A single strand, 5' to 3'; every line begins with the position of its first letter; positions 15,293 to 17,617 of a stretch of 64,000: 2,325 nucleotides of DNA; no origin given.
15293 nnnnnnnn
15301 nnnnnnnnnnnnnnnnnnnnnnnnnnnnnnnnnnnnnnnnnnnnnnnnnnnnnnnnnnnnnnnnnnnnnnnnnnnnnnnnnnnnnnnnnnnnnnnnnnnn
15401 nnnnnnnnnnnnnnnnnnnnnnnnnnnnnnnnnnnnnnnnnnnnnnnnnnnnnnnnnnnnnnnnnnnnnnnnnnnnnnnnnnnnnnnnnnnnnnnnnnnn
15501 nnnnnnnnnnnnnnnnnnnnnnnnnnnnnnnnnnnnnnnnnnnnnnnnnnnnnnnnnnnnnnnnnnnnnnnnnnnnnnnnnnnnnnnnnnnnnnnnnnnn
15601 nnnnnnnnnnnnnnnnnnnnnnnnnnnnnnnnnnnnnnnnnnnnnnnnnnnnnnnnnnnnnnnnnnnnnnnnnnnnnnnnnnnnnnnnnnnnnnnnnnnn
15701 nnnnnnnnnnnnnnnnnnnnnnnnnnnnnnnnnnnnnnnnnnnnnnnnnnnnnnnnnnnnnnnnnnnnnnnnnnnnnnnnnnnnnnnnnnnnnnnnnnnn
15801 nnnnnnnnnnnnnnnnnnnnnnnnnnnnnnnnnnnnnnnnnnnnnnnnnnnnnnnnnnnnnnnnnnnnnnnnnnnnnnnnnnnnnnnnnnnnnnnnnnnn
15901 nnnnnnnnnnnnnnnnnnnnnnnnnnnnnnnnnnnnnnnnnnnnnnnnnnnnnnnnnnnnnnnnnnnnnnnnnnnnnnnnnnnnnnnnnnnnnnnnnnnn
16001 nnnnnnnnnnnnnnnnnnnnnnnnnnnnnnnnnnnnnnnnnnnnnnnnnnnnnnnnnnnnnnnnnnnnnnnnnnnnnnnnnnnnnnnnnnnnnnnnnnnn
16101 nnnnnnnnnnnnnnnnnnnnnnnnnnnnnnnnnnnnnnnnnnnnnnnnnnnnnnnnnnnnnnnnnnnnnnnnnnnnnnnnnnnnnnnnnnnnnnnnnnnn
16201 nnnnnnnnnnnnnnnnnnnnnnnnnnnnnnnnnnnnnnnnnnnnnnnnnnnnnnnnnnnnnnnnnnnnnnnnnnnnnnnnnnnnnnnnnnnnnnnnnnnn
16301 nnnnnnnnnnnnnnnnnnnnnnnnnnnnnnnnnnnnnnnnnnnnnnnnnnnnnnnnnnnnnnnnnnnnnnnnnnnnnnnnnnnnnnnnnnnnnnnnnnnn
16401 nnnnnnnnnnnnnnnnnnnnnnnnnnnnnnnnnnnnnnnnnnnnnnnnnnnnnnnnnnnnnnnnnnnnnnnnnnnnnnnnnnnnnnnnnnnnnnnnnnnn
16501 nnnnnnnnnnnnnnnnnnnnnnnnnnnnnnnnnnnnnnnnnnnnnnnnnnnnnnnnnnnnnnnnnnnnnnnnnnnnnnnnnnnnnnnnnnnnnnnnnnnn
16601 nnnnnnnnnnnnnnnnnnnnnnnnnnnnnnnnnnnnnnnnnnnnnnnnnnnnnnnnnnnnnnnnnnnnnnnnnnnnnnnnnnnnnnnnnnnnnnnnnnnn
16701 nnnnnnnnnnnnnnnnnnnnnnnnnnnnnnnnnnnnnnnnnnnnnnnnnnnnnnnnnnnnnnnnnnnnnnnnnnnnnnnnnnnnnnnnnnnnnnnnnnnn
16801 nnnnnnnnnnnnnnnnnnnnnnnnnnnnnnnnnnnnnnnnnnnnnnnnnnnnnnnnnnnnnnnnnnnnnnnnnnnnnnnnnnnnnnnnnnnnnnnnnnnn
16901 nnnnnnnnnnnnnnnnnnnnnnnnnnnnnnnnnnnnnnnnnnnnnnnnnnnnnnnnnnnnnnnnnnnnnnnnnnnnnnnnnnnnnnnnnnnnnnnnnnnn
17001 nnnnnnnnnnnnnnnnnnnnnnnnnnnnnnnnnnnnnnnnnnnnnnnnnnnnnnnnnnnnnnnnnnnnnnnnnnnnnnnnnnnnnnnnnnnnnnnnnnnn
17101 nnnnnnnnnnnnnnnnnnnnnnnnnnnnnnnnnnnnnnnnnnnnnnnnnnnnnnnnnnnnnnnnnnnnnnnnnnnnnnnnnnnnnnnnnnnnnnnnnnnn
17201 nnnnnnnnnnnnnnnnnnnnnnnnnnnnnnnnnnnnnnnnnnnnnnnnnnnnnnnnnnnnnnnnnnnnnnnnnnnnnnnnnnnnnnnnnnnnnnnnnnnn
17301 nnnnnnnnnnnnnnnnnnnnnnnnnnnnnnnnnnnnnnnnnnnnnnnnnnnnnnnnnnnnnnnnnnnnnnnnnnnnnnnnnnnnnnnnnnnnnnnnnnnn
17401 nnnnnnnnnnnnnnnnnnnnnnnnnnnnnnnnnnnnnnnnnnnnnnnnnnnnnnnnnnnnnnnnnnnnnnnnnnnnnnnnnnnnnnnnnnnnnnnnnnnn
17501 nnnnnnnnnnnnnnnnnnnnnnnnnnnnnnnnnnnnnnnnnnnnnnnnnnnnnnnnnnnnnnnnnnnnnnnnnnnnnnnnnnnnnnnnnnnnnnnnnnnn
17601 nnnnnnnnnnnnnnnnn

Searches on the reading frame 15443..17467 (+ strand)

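Call 51: search_protein_families(library=ncbifam, proteins=[window:15443-17467:+], max_evalue=0.00001)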
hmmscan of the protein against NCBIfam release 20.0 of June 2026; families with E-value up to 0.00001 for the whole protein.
window:15443-17467:+ (675 aa): 10 families
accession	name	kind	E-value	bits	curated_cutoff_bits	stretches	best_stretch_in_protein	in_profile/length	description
NF011381.1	PRK14806.1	equivalog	5.8e-141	471.1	902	1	13-453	297-731/733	bifunctional prephenate dehydrogenase/3-phosphoshikimate 1-carboxyvinyltransferase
TIGR01356.1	aroA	equivalog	4.6e-123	411.1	287.25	1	30-450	1-414/415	3-phosphoshikimate 1-carboxyvinyltransferase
NF008816.0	PRK11860.1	equivalog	9.9e-99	331.2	943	1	29-661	16-648/662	bifunctional 3-phosphoshikimate 1-carboxyvinyltransferase/cytidylate kinase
TIGR00017.1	cmk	equivalog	5.6e-51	173.3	135.55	1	466-661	3-211/217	(d)CMP kinase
NF010004.0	PRK13477.1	equivalog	3e-44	151.3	524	1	463-662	284-498/514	bifunctional pantoate--beta-alanine ligase/(d)CMP kinase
NF007071.0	PRK09518.1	equivalog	1.9e-38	132.4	953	1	466-668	5-226/706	bifunctional cytidylate kinase/GTPase Der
TIGR01072.1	murA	equivalog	1.4e-18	66.9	392.7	1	24-453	8-415/416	UDP-N-acetylglucosamine 1-carboxyvinyltransferase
NF006873.0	PRK09369.1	subfamily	4.6e-18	65.1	297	1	25-453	9-415/419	UDP-N-acetylglucosamine 1-carboxyvinyltransferase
NF009470.0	PRK12830.1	equivalog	6.9e-12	44.8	552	1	25-454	9-414/417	UDP-N-acetylglucosamine 1-carboxyvinyltransferase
TIGR02173.1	cyt_kin_arch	equivalog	6.6e-07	29.5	102.1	0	466-515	1-53/169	(d)CMP kinase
